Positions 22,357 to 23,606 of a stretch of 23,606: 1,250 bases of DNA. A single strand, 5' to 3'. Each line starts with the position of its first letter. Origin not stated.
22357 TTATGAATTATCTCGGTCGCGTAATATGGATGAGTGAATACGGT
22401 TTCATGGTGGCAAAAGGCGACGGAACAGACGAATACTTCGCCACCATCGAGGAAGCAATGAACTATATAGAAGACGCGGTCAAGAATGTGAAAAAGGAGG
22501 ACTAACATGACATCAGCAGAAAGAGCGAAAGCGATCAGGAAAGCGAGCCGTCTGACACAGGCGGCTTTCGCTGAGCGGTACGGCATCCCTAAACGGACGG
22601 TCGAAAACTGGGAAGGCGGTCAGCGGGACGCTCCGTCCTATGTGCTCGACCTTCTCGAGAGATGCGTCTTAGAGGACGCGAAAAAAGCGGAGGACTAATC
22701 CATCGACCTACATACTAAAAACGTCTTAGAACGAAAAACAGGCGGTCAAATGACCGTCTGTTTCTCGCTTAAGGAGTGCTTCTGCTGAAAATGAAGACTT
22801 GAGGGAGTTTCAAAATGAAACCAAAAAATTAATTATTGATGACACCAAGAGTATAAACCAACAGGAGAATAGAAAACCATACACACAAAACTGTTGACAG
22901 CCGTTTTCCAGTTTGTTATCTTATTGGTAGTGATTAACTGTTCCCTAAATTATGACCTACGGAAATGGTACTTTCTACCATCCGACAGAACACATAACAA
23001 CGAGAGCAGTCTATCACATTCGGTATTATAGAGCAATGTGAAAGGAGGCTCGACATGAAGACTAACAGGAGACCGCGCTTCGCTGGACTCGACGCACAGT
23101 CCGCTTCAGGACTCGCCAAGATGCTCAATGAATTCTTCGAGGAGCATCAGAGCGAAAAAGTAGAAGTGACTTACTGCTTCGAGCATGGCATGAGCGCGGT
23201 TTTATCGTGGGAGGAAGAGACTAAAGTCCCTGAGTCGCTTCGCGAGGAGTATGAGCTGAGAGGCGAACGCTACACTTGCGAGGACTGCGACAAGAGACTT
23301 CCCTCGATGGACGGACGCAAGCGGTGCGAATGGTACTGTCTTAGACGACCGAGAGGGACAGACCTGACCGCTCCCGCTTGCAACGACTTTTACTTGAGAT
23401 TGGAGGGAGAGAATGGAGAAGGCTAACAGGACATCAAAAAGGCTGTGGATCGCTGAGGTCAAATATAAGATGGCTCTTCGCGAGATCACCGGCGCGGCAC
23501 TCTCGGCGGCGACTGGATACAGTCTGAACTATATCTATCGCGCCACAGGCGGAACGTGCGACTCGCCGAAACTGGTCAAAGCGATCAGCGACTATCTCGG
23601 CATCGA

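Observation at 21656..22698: Terminator-insulated, operator-controlled cassette after the lysis genes: anti-defence (acr-aca-like) operon architecture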

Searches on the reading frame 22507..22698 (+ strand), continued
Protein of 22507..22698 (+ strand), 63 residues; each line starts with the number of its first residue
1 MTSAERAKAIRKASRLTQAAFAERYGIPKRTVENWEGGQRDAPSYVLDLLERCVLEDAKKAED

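Call 66: find_related_loci(query=A2, collection=genome_contigs, flank=3000)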
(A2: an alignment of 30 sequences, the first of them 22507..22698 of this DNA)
Query A2 (63 aa) in genome_contigs; peptide patterns used: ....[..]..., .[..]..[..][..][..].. (x = any residue, [..] = any of these).
179 stretches matched a pattern; 80 encode a relative of the query (tblastn E <= 1e-3); 80 distinct loci.
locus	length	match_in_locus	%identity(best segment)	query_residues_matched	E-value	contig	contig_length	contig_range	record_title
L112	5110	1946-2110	56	8-62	8e-18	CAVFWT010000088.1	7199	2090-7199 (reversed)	bacterium isolate SRR8978372_cleanbin_000008 genome assembly, contig: Spades_SRR8978372_contig_880, whole genome shotgun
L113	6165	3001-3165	53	5-59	1e-16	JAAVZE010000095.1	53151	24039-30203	MAG: Eubacterium sp. isolate ABMPRH_180_1 k141_990784, whole genome shotgun sequence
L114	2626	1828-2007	50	8-63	3e-14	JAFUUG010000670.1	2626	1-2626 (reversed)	MAG: Bacillota bacterium isolate RGIG4831 Roe_deer_Rumen-1__c528933, whole genome shotgun sequence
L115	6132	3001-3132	55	8-51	3e-14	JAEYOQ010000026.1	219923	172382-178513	MAG: Bacillota bacterium isolate OH_CBB_15 k127_1560172, whole genome shotgun sequence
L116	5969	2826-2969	50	8-55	6e-14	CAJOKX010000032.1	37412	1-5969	uncultured Lachnospiraceae bacterium isolate Reindeer_1_mag_103 genome assembly, contig: scaffold_1886, whole genome sho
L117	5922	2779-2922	50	8-50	2e-11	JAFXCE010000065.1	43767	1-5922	MAG: Clostridia bacterium isolate RGIG6282 Sheep_Rectum-3__c430367, whole genome shotgun sequence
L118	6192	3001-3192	48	8-63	3e-11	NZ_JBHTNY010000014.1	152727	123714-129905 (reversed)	Robinsoniella peoriensis strain CCUG 48729 GCM70027253_7, whole genome shotgun sequence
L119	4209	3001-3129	53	8-50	4e-11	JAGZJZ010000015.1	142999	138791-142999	MAG: Clostridiales bacterium isolate L3_133_000G1_dasL3_133_000G1_concoct_15 L3_133_000G1_scaffold_73, whole genome shot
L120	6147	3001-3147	45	8-60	7e-11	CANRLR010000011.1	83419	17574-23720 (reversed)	MAG: uncultured Lachnospiraceae bacterium isolate Lapin-011__bin5 genome assembly, contig: Lapin-011__NODE_181_length_83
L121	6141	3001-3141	45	8-54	8e-11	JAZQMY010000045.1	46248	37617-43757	MAG: Clostridia bacterium isolate T1900045247_TH20190017.MAGScoT_cleanbin_000020 SGB_5663_k141_308393, whole genome shot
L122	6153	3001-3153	49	8-62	1e-10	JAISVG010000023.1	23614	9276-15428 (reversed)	MAG: Erysipelotrichaceae bacterium isolate Mx356_bin24 k119_380031, whole genome shotgun sequence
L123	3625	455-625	44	8-60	2e-10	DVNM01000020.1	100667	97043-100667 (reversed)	MAG TPA_asm: Candidatus Scubalenecus merdavium isolate CHK176-6737 CHK176__C91055_L100667_ERR3414571, whole genome shotg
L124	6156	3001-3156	43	8-63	2e-10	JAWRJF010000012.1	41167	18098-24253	MAG: Anaerovoracaceae bacterium isolate ADS23 c_000000021383, whole genome shotgun sequence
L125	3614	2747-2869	54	10-50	2e-10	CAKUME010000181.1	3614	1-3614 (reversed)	MAG: uncultured Eubacteriales bacterium isolate REFINED_METABAT215_TOP10_CONTIGS_1500_ASSEMBLY_K77_MERGED__Nepal_MoBio_F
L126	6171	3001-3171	44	8-60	2e-10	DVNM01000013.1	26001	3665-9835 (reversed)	MAG TPA_asm: Candidatus Scubalenecus merdavium isolate CHK176-6737 CHK176__C61624_L26001_ERR3414571, whole genome shotgu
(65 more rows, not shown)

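Call 91: search_protein_families(library=ncbifam, proteins=[window:22507-22698:+], max_evalue=0.05)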
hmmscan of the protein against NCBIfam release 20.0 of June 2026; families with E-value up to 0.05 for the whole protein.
window:22507-22698:+ (63 aa): 12 families
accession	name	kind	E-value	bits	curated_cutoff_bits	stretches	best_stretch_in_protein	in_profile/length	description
TIGR03830.1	CxxCG_CxxCG_HTH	subfamily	2.9e-06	27.1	61.8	1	5-53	68-116/127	type II TA system antitoxin MqsA family protein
TIGR03070.1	couple_hipB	subfamily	2.2e-05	24.3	71.65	1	8-41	8-41/58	type II toxin-antitoxin system Y4mF family antitoxin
NF040522.1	VC1465_fam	subfamily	2.6e-05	24.3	70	1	8-55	2-48/111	VC1465 family Xer recombination activation factor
NF041951.1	phage_RstR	subfamily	3.2e-05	24.1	80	1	1-40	1-40/108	RstR family transcriptional repressor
NF041265.1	NadS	equivalog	0.0014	18.9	60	1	7-43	35-71/94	NadS family protein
NF047542.1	telomere_Tap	equivalog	0.0032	16.2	600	1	4-42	20-57/695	telomere-associated protein Tap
NF007271.0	PRK09726.1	equivalog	0.0084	16.1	79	1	4-37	14-47/88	type II toxin-antitoxin system antitoxin HipB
NF007257.0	PRK09706.1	subfamily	0.014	15.2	101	1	3-41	6-44/135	transcriptional repressor DicA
NF047593.1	IS66_ISAeme5_TnpA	equivalog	0.018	15.5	28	1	12-37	14-39/79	IS66 family insertion sequence element accessory protein TnpA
NF053720.1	NsdA_fam_reg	subfamily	0.027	14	75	1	1-51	12-63/432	NsdA family TPR-like regulatory protein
NF041575.1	antitoxPezA_Strep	equivalog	0.032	14.2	290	1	5-49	4-48/158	type II toxin-antitoxin system antitoxin PezA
NF007481.0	PRK10072.1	equivalog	0.035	14.6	110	1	5-46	36-76/96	HTH-type transcriptional regulator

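Call 92: search_protein_families(library=padloc, proteins=[window:22507-22698:+], max_evalue=0.05)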
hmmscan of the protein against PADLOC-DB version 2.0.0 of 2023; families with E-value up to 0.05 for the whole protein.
window:22507-22698:+ (63 aa): 9 families
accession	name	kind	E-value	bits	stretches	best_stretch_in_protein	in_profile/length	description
PDLC02926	HTH_VI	-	3.2e-05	22.1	1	7-44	6-43/92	-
PDLC03949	RmrA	-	0.00012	19.1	1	1-45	1-45/363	-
PDLC03951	RmrA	-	0.00045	17.3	1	4-47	10-53/400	-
PDLC03952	RmrA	-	0.0017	15.2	1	5-47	25-67/395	-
PDLC04133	mad1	-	0.0055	15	1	12-36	2-26/60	mads_1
PDLC03946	RmrA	-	0.0085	12.9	1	2-49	2-49/357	-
PDLC03947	RmrA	-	0.013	12.3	1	4-48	13-57/383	-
PDLC03107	Specificity_I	-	0.015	12.4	1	4-37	164-197/392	Type I specificity subunit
PDLC03954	RmrA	-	0.044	10.7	1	4-41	12-49/380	-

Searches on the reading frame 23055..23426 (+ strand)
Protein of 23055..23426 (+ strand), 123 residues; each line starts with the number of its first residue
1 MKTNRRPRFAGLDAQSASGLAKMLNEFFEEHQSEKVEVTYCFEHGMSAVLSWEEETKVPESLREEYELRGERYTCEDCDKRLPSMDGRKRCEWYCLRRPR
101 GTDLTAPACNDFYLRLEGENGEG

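Call 6: search_protein_families(library=pfam, proteins=[window:23055-23426:+], max_evalue=0.1)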
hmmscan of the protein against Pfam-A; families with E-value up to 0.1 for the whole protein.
window:23055-23426:+ (123 aa): 0 families

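Call 7: search_protein_families(library=phrogs, proteins=[window:23055-23426:+], max_evalue=0.1)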
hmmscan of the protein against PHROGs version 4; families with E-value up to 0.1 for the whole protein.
window:23055-23426:+ (123 aa): 1 family
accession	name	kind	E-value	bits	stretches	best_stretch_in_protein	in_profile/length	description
phrog_19569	-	unknown function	0.09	13.8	0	13-40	48-75/83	-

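Call 91: search_protein_families(library=ncbifam, proteins=[window:23055-23426:+], max_evalue=0.05)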
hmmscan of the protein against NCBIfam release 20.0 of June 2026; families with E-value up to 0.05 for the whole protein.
window:23055-23426:+ (123 aa): 0 families

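Call 92: search_protein_families(library=padloc, proteins=[window:23055-23426:+], max_evalue=0.05)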
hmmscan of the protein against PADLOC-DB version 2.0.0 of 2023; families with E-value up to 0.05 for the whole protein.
window:23055-23426:+ (123 aa): 0 families

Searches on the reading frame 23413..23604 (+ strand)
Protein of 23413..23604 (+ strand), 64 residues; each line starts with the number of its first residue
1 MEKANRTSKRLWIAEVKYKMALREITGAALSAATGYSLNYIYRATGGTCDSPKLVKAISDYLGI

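Call 6: search_protein_families(library=pfam, proteins=[window:23413-23604:+], max_evalue=0.1)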
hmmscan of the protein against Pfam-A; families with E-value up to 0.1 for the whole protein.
window:23413-23604:+ (64 aa): 1 family
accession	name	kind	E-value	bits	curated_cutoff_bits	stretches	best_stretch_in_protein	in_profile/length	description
PF13443.12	HTH_26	-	0.091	13.5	22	0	18-63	4-51/63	Cro/C1-type HTH DNA-binding domain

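Call 7: search_protein_families(library=phrogs, proteins=[window:23413-23604:+], max_evalue=0.1)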
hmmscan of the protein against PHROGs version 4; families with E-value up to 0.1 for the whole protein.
window:23413-23604:+ (64 aa): 1 family
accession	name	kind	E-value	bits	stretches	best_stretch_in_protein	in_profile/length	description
phrog_1468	-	transcription regulation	0.051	14.2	1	13-64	9-60/67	transcriptional repressor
